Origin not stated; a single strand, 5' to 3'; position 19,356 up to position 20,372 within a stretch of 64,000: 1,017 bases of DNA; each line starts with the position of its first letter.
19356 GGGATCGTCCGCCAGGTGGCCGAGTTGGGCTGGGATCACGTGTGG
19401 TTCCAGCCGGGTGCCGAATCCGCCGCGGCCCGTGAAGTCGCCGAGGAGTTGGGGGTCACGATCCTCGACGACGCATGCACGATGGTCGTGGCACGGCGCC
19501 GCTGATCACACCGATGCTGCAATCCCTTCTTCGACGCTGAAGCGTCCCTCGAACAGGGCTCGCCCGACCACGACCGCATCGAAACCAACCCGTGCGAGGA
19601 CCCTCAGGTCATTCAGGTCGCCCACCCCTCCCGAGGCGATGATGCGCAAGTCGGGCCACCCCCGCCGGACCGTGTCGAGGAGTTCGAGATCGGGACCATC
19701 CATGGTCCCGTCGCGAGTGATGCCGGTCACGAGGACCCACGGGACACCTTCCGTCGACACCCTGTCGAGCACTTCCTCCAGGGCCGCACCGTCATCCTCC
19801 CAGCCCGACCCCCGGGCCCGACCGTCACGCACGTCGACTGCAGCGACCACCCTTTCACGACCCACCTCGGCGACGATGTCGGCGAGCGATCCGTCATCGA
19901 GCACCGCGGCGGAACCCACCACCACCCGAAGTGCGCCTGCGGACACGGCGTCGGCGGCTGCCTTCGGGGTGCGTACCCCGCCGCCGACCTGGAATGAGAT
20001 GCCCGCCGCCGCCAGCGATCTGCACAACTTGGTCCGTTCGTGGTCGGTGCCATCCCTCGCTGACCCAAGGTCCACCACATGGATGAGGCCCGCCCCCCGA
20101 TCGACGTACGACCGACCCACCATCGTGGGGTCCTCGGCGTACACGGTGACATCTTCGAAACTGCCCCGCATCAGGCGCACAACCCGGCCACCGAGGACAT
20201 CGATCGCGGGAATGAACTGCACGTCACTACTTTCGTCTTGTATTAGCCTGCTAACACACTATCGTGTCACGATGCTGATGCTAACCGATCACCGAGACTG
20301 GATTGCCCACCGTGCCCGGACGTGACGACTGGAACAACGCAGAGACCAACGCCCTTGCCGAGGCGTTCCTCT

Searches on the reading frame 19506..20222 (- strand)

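Call 68: search_protein_families(library=pfam, proteins=[window:19506-20222:-], max_evalue=0.00001)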
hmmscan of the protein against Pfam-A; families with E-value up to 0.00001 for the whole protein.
window:19506-20222:- (238 aa): 2 families
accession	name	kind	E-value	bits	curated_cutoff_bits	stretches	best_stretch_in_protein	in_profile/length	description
PF00977.27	His_biosynth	-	2.4e-57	194.4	23.6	1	4-228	3-227/228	Histidine biosynthesis protein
PF04131.20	NanE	-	2.1e-07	30.8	27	0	63-105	133-175/192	Putative N-acetylmannosamine-6-phosphate epimerase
